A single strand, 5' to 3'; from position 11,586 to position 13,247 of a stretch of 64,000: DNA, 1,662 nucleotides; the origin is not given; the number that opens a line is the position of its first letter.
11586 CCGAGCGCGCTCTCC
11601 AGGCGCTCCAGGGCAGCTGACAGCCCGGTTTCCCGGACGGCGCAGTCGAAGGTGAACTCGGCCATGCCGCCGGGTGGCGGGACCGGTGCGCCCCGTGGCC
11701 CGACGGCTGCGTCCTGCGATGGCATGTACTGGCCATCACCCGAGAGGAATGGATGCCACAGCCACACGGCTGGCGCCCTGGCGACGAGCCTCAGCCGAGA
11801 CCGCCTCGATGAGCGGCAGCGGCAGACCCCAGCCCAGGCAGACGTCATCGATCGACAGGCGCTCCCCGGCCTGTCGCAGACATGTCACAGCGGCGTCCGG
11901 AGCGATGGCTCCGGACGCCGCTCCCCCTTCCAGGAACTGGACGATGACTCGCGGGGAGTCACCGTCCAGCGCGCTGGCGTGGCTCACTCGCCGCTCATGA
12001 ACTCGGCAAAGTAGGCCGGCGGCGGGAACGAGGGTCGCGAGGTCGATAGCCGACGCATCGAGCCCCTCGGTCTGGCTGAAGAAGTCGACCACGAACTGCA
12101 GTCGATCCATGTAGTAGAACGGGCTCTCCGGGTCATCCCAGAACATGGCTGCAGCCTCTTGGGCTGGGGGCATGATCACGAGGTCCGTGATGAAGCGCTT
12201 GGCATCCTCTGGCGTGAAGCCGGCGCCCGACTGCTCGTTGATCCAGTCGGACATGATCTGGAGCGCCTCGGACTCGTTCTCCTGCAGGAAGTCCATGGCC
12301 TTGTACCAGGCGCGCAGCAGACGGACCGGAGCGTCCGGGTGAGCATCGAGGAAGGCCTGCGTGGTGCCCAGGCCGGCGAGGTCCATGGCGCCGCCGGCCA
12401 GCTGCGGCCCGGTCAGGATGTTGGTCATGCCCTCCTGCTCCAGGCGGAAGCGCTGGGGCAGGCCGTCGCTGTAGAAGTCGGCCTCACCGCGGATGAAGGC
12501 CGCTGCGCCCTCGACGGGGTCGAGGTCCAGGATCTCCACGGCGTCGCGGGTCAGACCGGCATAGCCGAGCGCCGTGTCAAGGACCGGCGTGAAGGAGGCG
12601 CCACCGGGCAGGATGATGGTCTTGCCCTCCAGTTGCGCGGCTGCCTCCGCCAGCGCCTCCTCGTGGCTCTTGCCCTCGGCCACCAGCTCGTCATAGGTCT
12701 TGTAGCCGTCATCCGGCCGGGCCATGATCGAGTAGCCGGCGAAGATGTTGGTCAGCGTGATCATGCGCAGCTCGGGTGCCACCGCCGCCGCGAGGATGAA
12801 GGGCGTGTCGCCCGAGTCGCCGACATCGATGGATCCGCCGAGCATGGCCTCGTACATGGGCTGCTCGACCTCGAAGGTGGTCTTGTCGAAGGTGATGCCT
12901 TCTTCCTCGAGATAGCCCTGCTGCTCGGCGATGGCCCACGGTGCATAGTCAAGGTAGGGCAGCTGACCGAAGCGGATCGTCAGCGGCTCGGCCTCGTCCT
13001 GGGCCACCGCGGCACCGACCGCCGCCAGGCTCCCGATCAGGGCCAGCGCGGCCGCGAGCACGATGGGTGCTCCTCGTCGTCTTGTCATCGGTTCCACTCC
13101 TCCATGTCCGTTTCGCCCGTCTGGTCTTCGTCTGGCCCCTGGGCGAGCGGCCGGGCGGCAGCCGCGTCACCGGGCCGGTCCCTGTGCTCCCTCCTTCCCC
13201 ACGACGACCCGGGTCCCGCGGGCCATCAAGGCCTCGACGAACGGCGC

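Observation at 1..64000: Bimodal gene integrity: clean genes interleaved with genes that need repeated frame changes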

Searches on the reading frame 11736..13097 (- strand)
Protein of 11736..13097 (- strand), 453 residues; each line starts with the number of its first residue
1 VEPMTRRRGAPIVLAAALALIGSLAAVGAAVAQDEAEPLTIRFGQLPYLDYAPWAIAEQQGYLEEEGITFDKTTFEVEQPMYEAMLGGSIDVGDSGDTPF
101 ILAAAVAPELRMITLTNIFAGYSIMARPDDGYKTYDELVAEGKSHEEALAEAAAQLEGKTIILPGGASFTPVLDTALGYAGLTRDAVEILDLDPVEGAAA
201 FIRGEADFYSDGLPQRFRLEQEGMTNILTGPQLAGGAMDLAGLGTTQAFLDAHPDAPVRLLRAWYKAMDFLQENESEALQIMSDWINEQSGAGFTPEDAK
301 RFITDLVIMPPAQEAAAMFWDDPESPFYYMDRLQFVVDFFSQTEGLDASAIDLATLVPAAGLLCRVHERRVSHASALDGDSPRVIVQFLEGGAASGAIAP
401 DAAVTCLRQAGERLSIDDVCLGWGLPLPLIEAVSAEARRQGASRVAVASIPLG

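Call 48: search_protein_families(library=pfam, proteins=[window:11736-13097:-])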
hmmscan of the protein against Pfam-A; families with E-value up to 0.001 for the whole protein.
window:11736-13097:- (453 aa): 2 families
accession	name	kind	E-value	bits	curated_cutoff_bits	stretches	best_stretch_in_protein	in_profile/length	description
PF13379.11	NMT1_2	-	4.6e-11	43.4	24.7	1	35-279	2-244/252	NMT1-like family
PF09084.16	NMT1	-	1.1e-10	42.2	20.5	1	152-278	87-216/216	NMT1/THI5 like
